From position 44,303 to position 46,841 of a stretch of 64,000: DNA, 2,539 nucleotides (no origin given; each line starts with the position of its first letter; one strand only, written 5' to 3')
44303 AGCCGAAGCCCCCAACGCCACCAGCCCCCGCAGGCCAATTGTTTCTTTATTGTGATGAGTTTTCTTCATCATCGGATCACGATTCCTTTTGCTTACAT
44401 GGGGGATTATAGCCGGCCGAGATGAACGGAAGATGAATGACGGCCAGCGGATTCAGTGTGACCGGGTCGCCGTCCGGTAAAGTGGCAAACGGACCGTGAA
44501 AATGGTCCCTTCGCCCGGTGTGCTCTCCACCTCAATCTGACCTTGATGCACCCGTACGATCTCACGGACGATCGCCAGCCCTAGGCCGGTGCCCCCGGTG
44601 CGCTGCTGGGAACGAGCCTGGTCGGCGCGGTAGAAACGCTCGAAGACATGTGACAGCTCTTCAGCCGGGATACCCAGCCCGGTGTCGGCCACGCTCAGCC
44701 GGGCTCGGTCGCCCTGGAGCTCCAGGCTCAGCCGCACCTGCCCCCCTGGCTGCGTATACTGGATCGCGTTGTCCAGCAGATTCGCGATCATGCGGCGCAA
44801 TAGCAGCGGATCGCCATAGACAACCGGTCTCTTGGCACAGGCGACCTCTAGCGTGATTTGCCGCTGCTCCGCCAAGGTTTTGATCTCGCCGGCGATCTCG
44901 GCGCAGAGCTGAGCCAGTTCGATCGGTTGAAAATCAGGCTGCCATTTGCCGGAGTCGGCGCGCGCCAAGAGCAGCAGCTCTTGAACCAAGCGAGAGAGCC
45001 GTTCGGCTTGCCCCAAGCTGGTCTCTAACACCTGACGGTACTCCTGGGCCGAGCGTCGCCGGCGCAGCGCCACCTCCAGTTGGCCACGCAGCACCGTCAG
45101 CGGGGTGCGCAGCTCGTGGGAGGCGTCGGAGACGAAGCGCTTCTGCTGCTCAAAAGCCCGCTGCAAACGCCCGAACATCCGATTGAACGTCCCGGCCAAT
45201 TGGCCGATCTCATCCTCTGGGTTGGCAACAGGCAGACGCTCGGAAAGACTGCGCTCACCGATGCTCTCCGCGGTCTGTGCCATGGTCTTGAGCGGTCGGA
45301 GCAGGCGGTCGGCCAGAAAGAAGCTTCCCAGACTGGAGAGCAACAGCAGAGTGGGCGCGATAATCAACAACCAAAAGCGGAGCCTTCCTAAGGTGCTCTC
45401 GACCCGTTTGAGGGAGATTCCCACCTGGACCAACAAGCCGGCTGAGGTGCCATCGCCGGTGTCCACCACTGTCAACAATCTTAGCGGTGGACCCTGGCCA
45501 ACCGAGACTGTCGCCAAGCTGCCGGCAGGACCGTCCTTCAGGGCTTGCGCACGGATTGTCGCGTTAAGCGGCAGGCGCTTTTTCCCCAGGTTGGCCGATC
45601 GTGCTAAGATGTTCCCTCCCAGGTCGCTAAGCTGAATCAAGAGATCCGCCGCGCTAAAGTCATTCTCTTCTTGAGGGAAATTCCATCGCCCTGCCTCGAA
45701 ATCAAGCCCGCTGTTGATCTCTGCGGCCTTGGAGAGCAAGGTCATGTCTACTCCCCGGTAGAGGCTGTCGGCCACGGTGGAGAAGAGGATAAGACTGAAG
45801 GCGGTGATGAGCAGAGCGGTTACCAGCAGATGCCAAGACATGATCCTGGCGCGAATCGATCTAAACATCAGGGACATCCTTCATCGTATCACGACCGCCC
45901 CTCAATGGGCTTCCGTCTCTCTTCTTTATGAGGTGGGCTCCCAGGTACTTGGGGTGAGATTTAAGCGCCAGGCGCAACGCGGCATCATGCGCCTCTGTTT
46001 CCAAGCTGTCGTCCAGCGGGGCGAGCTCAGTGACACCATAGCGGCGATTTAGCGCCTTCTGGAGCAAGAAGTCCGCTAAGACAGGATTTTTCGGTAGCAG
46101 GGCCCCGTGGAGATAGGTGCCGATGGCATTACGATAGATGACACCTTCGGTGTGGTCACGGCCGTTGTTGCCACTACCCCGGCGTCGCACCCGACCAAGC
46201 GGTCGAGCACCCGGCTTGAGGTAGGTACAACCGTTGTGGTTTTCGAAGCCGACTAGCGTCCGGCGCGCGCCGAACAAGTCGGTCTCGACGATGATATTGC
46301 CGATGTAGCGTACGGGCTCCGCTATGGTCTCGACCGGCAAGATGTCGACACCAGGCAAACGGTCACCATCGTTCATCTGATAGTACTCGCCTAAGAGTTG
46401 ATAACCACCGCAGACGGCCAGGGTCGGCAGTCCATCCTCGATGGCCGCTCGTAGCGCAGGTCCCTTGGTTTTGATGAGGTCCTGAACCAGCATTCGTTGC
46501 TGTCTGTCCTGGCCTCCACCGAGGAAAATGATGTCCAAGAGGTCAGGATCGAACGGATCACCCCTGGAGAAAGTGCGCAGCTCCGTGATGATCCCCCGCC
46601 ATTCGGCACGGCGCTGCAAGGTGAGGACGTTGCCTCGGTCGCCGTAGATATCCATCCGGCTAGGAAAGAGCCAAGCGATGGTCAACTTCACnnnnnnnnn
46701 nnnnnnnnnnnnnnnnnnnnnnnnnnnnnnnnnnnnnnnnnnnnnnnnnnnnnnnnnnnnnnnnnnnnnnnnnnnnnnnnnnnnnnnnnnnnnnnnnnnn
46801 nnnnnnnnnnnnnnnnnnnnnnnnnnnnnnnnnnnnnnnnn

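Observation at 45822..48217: murT-gatD inserted into a response-regulator/histidine-kinase operon, flanked by a 57-bp duplication of the RR-stop/HK-start junction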

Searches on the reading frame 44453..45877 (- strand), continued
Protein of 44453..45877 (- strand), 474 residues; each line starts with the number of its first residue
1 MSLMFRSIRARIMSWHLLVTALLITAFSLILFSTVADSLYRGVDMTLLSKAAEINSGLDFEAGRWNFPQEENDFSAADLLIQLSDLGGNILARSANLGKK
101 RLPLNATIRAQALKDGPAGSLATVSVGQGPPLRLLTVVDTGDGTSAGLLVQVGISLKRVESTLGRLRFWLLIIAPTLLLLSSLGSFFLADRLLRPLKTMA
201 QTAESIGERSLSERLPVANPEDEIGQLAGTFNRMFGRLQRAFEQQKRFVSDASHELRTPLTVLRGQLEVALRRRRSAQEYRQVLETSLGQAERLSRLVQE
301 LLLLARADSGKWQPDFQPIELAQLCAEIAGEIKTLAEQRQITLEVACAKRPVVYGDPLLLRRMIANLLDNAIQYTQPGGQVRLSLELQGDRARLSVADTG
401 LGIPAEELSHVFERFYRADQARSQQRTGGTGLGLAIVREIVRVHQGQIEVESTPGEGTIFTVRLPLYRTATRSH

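Call 17: find_encoding_contigs(protein=P0006, flank=10000, max_places=3)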
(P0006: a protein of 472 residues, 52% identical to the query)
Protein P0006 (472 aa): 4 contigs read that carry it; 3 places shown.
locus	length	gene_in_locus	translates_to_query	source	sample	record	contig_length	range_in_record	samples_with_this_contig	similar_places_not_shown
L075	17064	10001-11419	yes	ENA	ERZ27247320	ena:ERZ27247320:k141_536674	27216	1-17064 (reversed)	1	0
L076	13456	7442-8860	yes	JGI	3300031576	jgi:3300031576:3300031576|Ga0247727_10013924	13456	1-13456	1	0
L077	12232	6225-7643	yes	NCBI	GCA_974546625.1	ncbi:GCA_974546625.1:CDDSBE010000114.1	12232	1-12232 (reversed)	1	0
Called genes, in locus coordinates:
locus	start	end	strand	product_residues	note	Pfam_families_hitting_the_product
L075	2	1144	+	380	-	PF01231:IDO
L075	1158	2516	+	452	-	PF01494:FAD_binding_3, PF03486:HI0933_like (weak), PF13450:NAD_binding_8 (weak)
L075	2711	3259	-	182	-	PF02627:CMD (weak)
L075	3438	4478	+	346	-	PF13415:Beta-prop_FBX42, PF13854:Kelch_HCF, PF24681:Kelch_KLHDC2_KLHL20_DRC7, PF24981:Beta-prop_ATRN-LZTR1, PF13418:Beta-prop_TYW4, PF13415:Beta-prop_FBX42, PF24981:Beta-prop_ATRN-LZTR1, PF13415:Beta-prop_FBX42, +7 more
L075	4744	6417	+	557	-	PF07995:GSDH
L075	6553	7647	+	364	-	PF03462:PCRF, PF00472:RF-1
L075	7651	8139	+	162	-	-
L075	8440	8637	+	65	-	PF00149:Metallophos, PF12850:Metallophos_2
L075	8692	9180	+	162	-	PF12850:Metallophos_2 (weak)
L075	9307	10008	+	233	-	PF00072:Response_reg, PF00486:Trans_reg_C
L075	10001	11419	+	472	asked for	PF00672:HAMP, PF00512:HisKA, PF02518:HATPase_c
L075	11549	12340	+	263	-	-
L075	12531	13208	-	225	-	PF08279:HTH_11 (weak)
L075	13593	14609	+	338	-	PF00005:ABC_tran, PF13304:AAA_21 (faint), PF13732:DrrA1-3_C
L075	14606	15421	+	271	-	PF01061:ABC2_membrane, PF12679:ABC2_membrane_2 (weak)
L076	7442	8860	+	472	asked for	PF00672:HAMP, PF00512:HisKA, PF02518:HATPase_c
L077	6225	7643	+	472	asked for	PF00672:HAMP, PF00512:HisKA, PF02518:HATPase_c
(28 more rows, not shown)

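Call 54: search_protein_families(library=ncbifam, proteins=[L072:3-371:+, L072:526-1014:+, L072:1163-1903:+], max_evalue=0.001)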
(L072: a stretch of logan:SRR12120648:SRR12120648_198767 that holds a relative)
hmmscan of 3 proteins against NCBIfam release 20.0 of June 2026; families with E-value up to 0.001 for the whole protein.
L072:3-371:+ (122 aa): 2 families
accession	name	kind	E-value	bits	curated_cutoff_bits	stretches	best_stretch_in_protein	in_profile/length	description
NF045636.1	isoglutsynth_GatD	equivalog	2.1e-17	63.3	400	1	4-97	136-229/258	lipid II isoglutaminyl synthase subunit GatD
NF052463.1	L2IsogltmlsynGatDStaph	equivalog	3.7e-17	62.9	450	1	3-102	118-214/237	lipid II isoglutaminyl synthase subunit GatD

L072:526-1014:+ (162 aa): 6 families
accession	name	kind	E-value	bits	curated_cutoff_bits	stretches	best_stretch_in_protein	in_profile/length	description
TIGR04246.1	nitrous_NosZ_Gp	equivalog_domain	3.3e-08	32.3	625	1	71-136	495-560/578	Sec-dependent nitrous-oxide reductase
TIGR02376.1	Cu_nitrite_red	equivalog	2e-06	27.4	296.3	1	75-153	59-147/326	copper-containing nitrite reductase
TIGR04244.1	nitrous_NosZ_RR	equivalog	1.1e-05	24.2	625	1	77-140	551-614/627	TAT-dependent nitrous-oxide reductase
TIGR02656.1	cyanin_plasto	equivalog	2.6e-05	24.6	87.85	1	70-150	12-98/99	plastocyanin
TIGR03095.1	rusti_cyanin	equivalog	0.00028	21.1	146.7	0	122-150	118-147/148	rusticyanin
TIGR03096.1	nitroso_cyanin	equivalog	0.00032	20.5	142.85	1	72-138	58-121/135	nitrosocyanin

L072:1163-1903:+ (246 aa): 0 families

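Call 55: find_encoding_contigs(protein=P0008, flank=10000, max_places=4)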
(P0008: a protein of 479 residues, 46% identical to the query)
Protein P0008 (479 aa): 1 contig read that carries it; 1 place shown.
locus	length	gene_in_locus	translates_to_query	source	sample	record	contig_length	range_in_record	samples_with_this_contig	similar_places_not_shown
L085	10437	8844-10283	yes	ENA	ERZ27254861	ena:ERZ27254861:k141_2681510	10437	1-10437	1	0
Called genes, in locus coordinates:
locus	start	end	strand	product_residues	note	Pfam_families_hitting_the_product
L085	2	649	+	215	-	?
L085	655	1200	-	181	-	-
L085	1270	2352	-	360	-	PF00486:Trans_reg_C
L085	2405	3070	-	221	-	-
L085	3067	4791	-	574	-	-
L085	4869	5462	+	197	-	PF00293:NUDIX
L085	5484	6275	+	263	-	PF00106:adh_short, PF08659:KR (weak), PF23441:SDR (weak), PF13561:adh_short_C2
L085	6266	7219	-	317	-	PF07602:DUF1565 (weak), PF05048:NosD (weak), PF13229:Beta_helix (weak)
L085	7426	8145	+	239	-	-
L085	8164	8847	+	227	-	PF00072:Response_reg, PF00486:Trans_reg_C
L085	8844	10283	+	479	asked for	PF00672:HAMP, PF00512:HisKA, PF02518:HATPase_c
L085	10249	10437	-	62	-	?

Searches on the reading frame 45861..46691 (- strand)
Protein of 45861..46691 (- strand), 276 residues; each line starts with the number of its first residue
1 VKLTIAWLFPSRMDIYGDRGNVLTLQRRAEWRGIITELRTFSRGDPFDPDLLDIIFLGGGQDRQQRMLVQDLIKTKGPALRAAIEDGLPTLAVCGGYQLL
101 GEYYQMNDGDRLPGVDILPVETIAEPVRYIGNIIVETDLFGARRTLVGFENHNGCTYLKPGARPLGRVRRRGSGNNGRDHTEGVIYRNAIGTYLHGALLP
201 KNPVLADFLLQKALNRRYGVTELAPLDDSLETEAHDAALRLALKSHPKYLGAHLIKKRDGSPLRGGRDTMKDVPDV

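Call 5: search_protein_families(library=pfam, proteins=[window:45861-46691:-])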
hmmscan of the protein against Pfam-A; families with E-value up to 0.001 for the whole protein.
window:45861-46691:- (276 aa): 1 family
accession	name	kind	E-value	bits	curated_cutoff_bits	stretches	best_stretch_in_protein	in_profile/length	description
PF07685.20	GATase_3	-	1.6e-38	132.8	27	1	4-202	1-195/196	CobB/CobQ-like glutamine amidotransferase domain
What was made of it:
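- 45861..46691 (-): GatD-like glutaminase subunit, 276 aa, with a GTG start directly after MurT's TAA and GGAGAG 5 nt upstream. The conserved core ends near residue 245. The tail is unconserved, and its last 5 codons and stop (DVPDV*) come from repeat copy A. Pfam GATase_3 1.6e-38 (call 5).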

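Call 6: search_protein_families(library=ncbifam, proteins=[window:45861-46691:-])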
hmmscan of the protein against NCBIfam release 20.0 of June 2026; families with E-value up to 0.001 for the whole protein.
window:45861-46691:- (276 aa): 8 families
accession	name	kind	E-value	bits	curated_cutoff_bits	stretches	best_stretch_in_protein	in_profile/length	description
NF052463.1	L2IsogltmlsynGatDStaph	equivalog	3.4e-60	203.8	450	1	3-237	2-229/237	lipid II isoglutaminyl synthase subunit GatD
NF045636.1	isoglutsynth_GatD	equivalog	3.2e-56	190.5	400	1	2-236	17-249/258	lipid II isoglutaminyl synthase subunit GatD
NF001989.1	PRK00784.1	equivalog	2.5e-11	42.9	273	1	78-214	312-438/480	cobyric acid synthase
TIGR00313.1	cobQ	equivalog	7.9e-09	34.9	309.9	1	85-219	317-444/477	cobyric acid synthase CobQ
NF002204.1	PRK01077.1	equivalog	1.1e-06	27.9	254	1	49-195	275-417/420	cobyrinic acid a,c-diamide synthase CobB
NF010471.0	PRK13896.1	equivalog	0.00015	20.9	693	1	52-195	275-418/433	cobyrinic acid a,c-diamide synthase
TIGR00379.1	cobB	subfamily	0.00023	20.2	261.4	1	52-203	287-438/449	cobyrinic/hydrogenobyrinic acid a,c-diamide synthase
NF033195.1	F430_CfbB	exception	0.00055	18.9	560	1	52-202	290-443/451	Ni-sirohydrochlorin a,c-diamide synthase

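Call 19: find_homologous_proteins(query=window:45861-46691:-, max_evalue=1e-20)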
Query window:45861-46691:- (276 aa): 7984 proteins with E <= 1e-20 among 8000 candidates; the best 120 are listed.
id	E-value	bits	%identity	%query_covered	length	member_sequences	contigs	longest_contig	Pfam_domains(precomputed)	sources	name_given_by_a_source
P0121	4.6e-183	625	100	100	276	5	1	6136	PF07685.21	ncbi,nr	ncbi:MAG TPA: glutamine amidotransferase [Candidatus Fraserbacteria bacterium]|nr:glutamine amidotra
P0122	1.5e-110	387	70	88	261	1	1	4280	PF07685.21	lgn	-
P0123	1.2e-109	384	70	88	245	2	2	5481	PF00117.35,PF07685.21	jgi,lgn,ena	-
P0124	1.8e-87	312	61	87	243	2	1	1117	PF07685.21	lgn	-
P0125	1.1e-85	306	58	88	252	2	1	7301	PF07685.21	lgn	-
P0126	2.6e-85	305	60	88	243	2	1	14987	PF07685.21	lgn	-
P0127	2.7e-85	304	57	88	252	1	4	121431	PF07685.21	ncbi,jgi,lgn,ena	-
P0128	7.4e-85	303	61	85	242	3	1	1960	PF07685.21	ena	-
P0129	1.3e-84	302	59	89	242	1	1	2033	PF07685.21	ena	-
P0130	3.8e-84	301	58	88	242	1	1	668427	PF07685.21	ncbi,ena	-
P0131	4.1e-84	301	59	89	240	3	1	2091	PF07685.21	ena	-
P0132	1.6e-83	299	57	89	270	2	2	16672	PF07685.21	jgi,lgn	jgi:hypothetical protein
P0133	1.8e-83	298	58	89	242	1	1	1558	PF07685.21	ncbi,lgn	-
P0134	4.7e-83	297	58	89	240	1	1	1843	PF07685.21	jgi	jgi:lipid II isoglutaminyl synthase (glutamine-hydrolysing)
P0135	8.0e-83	296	57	88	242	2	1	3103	PF07685.21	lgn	-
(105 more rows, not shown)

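Call 21: find_encoding_contigs(protein=P0122, flank=10000, max_places=3)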
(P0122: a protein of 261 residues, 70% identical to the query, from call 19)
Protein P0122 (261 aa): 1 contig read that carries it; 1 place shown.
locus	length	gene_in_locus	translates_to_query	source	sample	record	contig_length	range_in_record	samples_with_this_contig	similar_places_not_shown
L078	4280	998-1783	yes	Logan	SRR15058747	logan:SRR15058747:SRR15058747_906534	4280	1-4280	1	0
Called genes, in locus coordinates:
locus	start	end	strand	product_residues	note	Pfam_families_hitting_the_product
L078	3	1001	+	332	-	?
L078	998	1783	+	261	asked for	PF07685:GATase_3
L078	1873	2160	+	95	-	-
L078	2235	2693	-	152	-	PF01475:FUR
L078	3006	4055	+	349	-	PF02912:Phe_tRNA-synt_N, PF01409:tRNA-synt_2d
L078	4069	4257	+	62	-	PF25433:DUF7895 (faint), PF17302:DUF5351 (weak)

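Call 22: find_encoding_contigs(protein=P0123, flank=10000, max_places=3)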
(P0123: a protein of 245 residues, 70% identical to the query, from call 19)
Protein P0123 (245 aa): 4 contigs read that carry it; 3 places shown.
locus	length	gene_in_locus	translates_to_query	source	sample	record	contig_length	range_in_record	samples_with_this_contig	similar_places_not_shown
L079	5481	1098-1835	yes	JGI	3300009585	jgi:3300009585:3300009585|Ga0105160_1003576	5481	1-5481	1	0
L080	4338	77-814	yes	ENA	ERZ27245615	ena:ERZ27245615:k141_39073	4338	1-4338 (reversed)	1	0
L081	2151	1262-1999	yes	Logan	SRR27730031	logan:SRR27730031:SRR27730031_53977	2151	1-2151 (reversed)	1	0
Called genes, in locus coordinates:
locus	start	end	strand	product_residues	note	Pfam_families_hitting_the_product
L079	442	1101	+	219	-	PF08353:MurT_C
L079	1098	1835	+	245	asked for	PF07685:GATase_3, PF00117:GATase (faint)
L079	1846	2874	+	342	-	PF00586:AIRS, PF02769:AIRS_C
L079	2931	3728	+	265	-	-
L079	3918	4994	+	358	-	PF02746:MR_MLE_N, PF13378:MR_MLE_C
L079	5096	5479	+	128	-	?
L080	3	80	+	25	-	?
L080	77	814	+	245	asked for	PF07685:GATase_3, PF00117:GATase (faint)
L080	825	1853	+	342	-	PF00586:AIRS, PF02769:AIRS_C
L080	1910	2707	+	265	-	-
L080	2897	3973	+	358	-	PF02746:MR_MLE_N, PF13378:MR_MLE_C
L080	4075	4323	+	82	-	-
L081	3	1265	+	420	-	?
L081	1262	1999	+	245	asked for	PF07685:GATase_3, PF00117:GATase (faint)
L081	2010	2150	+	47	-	?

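Call 45: search_solved_structures(query=window:45861-46691:-, max_evalue=1e-10, show_alignments=1)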
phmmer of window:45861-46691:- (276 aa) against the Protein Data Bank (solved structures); distinct sequences matched with E-value up to 1e-10: 4.
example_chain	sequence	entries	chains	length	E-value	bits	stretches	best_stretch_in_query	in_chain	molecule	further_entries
6gs2_A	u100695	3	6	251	3.6e-51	177.7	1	3-240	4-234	SA1707 protein | Lipid II isoglutaminyl synthase (glutamine-hydrolyzing) subunit GatD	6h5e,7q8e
5n9m_A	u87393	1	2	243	4.5e-51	177.3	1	3-237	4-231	Cobyric acid synthase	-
9sq9_C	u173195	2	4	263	5e-48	167.3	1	3-236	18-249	Lipid II isoglutaminyl synthase (glutamine-hydrolyzing) subunit GatD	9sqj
6fqb_E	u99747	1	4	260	6.6e-42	147.3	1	2-233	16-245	Cobyric acid synthase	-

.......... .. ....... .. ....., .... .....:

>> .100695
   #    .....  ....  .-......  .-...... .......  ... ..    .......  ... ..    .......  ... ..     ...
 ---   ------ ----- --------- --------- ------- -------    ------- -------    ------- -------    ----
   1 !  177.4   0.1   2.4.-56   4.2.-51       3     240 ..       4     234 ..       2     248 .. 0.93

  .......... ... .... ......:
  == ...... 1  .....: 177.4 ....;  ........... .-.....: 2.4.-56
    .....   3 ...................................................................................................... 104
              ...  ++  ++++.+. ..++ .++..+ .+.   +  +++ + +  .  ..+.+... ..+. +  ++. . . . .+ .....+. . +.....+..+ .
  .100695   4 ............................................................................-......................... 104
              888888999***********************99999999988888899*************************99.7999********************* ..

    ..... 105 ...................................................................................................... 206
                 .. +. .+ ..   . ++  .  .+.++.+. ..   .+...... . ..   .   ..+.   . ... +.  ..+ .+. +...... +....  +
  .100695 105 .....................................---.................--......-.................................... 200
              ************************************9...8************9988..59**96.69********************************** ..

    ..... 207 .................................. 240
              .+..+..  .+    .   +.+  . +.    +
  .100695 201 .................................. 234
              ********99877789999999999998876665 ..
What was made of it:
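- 45861..46691 (-): 3.6e-51 to S. aureus GatD 6GS2_A (call 45).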
